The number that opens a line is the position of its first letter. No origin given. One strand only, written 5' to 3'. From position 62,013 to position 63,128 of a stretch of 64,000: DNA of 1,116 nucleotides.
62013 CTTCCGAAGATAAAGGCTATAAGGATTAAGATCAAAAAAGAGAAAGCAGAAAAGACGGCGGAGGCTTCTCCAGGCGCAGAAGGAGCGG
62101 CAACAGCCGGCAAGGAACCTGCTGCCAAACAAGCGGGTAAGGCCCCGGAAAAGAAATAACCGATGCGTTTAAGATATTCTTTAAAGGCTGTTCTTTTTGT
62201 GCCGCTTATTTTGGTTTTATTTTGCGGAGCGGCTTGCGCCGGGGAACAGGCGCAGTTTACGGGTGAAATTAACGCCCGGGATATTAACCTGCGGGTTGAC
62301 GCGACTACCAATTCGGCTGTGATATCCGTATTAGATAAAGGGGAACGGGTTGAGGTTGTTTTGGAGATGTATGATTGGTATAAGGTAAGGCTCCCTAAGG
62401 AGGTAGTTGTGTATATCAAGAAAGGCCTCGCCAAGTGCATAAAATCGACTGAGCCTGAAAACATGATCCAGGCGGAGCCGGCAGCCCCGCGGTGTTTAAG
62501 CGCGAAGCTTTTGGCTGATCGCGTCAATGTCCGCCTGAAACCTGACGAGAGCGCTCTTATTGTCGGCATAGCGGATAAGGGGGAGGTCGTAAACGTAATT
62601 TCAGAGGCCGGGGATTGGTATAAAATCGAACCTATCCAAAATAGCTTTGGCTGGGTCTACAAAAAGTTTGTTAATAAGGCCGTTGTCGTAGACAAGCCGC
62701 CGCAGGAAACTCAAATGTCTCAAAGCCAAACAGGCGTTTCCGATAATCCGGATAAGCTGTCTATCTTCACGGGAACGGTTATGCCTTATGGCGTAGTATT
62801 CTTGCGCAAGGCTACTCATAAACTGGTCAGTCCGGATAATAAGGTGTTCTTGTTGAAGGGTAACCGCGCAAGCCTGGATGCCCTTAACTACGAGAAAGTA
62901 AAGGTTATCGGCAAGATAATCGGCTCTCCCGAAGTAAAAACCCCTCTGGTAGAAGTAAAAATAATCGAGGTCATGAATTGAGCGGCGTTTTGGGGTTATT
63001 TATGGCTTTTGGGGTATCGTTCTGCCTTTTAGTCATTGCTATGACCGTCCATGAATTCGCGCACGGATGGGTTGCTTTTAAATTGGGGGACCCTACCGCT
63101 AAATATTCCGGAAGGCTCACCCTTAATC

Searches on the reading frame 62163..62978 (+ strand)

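Call 71: search_protein_families(library=pfam, proteins=[window:62163-62978:+], max_evalue=0.01)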
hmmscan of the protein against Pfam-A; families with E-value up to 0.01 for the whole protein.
window:62163-62978:+ (272 aa): 3 families
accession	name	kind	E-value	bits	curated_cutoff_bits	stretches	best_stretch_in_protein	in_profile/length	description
PF08239.17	SH3_3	-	1.4e-22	80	27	2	119-170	1-53/54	Bacterial SH3 domain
PF06347.19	SH3_4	-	1.8e-13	50.5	24.1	2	119-168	3-52/56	Bacterial SH3 domain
PF18348.7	SH3_16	-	0.009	16.2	25.8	0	137-155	15-33/49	Bacterial dipeptidyl-peptidase Sh3 domain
